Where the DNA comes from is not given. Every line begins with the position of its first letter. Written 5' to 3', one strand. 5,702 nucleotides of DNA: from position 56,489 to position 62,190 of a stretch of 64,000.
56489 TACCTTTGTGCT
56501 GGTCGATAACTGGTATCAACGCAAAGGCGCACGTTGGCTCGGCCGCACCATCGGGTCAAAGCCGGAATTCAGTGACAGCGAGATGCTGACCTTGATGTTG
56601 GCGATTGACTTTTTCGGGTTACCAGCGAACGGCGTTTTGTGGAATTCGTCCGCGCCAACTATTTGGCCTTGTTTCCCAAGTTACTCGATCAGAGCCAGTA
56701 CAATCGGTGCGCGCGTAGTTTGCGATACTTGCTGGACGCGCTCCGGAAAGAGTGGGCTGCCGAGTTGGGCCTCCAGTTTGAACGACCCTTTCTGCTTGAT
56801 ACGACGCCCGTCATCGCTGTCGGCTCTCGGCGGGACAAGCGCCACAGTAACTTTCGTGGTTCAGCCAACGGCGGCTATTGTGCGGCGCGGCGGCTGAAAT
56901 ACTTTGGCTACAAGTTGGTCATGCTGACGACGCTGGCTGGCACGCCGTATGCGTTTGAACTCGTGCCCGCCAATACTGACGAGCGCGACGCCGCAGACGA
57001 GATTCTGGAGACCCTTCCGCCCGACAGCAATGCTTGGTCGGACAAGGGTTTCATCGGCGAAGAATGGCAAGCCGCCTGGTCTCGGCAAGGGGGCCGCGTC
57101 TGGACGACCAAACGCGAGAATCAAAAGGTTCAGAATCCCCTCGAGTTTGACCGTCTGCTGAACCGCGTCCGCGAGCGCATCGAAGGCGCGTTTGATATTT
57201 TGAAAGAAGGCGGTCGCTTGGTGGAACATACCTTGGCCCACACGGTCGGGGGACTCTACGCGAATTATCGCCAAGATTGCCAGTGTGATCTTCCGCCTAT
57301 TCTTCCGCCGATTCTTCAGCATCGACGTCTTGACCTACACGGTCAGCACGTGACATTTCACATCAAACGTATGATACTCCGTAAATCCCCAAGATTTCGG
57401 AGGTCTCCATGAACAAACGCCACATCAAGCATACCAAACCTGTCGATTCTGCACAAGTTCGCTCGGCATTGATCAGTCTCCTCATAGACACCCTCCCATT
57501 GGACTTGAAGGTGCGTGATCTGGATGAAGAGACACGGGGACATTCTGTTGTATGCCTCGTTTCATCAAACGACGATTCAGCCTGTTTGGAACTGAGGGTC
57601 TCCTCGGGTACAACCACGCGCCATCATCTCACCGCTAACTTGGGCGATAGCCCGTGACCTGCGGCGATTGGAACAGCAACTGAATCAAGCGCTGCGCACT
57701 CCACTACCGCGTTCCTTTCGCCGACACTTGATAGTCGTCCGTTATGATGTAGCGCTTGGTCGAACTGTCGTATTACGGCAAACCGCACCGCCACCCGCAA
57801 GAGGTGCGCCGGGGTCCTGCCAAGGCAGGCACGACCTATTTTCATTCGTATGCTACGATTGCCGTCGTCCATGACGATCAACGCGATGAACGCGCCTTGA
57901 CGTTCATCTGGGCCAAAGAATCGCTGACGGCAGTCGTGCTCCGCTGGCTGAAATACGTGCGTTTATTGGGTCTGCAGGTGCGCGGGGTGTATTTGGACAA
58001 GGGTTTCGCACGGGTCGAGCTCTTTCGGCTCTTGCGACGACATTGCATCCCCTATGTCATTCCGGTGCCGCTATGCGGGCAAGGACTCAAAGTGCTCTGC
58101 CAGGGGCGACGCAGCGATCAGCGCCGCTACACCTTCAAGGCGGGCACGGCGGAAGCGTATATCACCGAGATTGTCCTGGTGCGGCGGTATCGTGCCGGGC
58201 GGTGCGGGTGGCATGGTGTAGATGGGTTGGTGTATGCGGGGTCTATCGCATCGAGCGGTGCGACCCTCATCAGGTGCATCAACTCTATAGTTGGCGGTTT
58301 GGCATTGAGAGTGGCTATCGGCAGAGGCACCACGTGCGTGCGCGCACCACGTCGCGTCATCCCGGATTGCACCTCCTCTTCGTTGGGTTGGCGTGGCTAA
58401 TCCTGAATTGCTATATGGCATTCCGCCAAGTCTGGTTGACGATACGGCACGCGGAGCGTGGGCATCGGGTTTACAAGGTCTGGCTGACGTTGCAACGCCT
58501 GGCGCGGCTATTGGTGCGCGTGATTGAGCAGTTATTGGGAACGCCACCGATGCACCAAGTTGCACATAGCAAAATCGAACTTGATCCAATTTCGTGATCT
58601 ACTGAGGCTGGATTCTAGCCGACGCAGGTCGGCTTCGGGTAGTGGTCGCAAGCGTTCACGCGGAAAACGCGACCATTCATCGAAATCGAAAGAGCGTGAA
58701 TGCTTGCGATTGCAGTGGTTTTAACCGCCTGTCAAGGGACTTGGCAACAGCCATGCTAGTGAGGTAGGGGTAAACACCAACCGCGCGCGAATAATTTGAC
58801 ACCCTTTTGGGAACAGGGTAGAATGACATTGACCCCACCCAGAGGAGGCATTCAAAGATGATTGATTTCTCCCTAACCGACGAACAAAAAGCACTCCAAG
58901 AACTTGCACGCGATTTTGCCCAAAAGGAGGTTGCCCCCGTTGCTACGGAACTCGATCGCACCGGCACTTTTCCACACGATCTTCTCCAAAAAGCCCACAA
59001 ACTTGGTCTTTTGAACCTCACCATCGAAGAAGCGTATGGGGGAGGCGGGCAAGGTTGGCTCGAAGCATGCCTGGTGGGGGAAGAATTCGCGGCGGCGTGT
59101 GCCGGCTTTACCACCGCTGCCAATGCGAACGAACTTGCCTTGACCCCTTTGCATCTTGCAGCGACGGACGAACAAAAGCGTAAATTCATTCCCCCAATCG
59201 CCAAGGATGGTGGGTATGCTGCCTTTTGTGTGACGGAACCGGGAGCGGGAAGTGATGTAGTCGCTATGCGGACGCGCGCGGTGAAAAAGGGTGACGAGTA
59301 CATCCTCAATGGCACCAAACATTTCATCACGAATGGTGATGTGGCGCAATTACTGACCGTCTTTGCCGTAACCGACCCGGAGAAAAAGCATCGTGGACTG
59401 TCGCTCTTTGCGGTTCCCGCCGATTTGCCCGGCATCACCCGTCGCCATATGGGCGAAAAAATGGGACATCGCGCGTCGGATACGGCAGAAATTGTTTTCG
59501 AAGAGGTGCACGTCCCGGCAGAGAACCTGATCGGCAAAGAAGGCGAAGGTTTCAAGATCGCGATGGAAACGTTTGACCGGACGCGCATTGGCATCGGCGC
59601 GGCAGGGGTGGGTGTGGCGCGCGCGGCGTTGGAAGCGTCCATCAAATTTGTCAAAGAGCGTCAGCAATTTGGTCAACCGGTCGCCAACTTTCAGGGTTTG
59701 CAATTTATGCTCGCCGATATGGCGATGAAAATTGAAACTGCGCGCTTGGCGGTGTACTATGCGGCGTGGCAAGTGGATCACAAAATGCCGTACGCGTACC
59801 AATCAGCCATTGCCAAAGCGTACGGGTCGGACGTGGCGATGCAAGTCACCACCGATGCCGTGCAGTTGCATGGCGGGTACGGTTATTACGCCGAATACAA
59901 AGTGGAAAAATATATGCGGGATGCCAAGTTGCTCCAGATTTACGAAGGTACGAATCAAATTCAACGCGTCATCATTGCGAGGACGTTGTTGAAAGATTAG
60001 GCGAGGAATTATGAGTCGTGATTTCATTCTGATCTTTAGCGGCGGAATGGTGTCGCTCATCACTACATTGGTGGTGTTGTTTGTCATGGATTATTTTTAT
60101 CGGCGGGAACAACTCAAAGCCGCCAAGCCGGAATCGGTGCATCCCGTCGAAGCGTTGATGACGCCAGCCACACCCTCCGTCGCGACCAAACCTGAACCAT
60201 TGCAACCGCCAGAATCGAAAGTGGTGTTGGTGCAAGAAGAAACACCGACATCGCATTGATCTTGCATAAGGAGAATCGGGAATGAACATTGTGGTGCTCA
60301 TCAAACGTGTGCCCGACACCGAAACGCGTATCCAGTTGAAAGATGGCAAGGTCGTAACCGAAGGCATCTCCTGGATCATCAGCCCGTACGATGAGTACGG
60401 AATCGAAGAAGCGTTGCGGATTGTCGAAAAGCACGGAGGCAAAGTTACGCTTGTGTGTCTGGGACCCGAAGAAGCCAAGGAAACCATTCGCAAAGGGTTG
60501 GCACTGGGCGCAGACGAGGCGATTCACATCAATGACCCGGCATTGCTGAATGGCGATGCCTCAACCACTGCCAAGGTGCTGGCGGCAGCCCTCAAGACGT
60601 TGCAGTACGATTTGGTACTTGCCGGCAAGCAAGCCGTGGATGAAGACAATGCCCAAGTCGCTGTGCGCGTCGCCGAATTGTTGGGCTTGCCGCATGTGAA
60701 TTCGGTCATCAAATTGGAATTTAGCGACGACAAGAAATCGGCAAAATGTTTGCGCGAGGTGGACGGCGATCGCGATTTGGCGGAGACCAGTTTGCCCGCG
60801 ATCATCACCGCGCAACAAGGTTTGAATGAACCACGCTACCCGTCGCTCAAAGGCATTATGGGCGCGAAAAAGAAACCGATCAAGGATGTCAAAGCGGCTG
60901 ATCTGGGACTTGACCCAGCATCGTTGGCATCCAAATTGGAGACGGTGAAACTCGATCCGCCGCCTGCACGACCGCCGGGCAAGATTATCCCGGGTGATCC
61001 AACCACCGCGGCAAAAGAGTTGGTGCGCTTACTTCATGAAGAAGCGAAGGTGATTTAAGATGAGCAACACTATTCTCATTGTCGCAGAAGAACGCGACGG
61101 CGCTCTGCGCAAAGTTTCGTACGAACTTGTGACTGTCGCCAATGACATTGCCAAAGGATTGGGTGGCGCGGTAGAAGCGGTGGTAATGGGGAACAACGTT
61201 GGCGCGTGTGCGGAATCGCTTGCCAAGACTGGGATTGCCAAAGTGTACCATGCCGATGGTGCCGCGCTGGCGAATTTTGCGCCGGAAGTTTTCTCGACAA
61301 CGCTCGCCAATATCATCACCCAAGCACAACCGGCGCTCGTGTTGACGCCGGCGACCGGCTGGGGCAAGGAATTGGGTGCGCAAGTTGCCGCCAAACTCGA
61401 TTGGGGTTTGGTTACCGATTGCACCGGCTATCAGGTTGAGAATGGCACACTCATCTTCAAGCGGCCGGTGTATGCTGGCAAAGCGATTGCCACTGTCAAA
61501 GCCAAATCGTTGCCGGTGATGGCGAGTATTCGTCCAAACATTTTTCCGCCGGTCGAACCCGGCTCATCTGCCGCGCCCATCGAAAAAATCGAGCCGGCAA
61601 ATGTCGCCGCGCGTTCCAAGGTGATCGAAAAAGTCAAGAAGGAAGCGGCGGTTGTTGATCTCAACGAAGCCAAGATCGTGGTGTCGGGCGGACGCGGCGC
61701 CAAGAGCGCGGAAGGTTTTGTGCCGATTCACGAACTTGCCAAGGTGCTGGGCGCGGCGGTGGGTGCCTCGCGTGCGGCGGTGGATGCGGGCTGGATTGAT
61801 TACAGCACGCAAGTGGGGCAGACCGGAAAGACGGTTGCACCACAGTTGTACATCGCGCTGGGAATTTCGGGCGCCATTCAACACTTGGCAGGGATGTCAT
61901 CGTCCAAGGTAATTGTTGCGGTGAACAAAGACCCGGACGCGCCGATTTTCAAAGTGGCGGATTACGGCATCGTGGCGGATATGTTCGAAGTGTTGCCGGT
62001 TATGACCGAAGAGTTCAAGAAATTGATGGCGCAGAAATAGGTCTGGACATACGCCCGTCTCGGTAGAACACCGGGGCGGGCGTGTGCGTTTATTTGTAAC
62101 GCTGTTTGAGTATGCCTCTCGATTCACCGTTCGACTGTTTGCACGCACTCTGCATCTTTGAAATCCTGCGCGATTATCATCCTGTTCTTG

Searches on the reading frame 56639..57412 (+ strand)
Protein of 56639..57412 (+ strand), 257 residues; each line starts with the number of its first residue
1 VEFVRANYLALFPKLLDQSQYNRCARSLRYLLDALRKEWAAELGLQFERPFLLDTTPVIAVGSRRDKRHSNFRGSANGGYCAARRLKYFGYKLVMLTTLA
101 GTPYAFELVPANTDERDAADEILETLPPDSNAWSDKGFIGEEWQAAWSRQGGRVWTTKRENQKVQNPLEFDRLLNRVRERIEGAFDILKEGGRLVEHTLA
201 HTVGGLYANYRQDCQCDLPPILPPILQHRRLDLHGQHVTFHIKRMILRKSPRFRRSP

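Call 78: search_protein_families(library=pfam, proteins=[window:56639-57412:+], max_evalue=0.00001)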
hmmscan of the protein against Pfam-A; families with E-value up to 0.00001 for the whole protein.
window:56639-57412:+ (257 aa): 2 families
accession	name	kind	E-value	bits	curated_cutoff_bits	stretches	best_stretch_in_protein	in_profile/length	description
PF13612.12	DDE_Tnp_1_3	-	1.1e-13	51.9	27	1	52-198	9-150/155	Transposase DDE domain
PF01609.27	DDE_Tnp_1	-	6.3e-10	39.6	23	1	48-189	4-171/200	Transposase DDE domain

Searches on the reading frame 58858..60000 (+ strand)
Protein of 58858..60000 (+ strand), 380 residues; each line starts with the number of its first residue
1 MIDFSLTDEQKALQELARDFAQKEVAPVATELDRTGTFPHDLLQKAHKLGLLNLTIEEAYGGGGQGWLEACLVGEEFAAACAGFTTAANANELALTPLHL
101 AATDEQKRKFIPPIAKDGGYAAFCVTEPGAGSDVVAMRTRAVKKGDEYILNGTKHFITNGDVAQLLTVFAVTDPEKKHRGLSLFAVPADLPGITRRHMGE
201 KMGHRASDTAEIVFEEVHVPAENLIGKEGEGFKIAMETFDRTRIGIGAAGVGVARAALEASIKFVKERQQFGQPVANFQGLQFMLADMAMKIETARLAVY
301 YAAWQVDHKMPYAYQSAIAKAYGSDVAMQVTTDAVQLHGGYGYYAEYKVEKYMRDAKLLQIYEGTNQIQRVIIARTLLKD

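Call 78: search_protein_families(library=pfam, proteins=[window:58858-60000:+], max_evalue=0.00001)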
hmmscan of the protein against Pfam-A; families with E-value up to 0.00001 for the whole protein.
window:58858-60000:+ (380 aa): 4 families
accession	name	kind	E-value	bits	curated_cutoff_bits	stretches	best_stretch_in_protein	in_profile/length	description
PF00441.29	Acyl-CoA_dh_1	-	1.3e-50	171.9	22.4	1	229-378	1-150/150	Acyl-CoA dehydrogenase, C-terminal domain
PF02771.21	Acyl-CoA_dh_N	-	1.1e-33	116.4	22.9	1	7-116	1-111/113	Acyl-CoA dehydrogenase, N-terminal domain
PF02770.24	Acyl-CoA_dh_M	-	5.5e-28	97.4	33.3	1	122-217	1-97/97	Acyl-CoA dehydrogenase, middle domain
PF08028.16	Acyl-CoA_dh_2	-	1.7e-22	80.6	22.7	1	244-366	1-133/134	Acyl-CoA dehydrogenase, C-terminal domain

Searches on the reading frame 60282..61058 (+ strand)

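Call 78: search_protein_families(library=pfam, proteins=[window:60282-61058:+], max_evalue=0.00001)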
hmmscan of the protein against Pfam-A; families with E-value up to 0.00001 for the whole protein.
window:60282-61058:+ (258 aa): 1 family
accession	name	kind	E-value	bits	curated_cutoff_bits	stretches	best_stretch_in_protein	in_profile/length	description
PF01012.27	ETF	-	1.1e-46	159.4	26.7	1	23-207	3-180/181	Electron transfer flavoprotein domain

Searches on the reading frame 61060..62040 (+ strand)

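Call 78: search_protein_families(library=pfam, proteins=[window:61060-62040:+], max_evalue=0.00001)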
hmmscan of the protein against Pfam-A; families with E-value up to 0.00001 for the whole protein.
window:61060-62040:+ (326 aa): 2 families
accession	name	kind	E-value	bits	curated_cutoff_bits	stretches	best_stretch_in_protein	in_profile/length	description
PF01012.27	ETF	-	6e-48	163.5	26.7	1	6-180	2-179/181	Electron transfer flavoprotein domain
PF00766.25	ETF_alpha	-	2.2e-36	124.1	27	1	200-280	1-81/81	Electron transfer flavoprotein FAD-binding domain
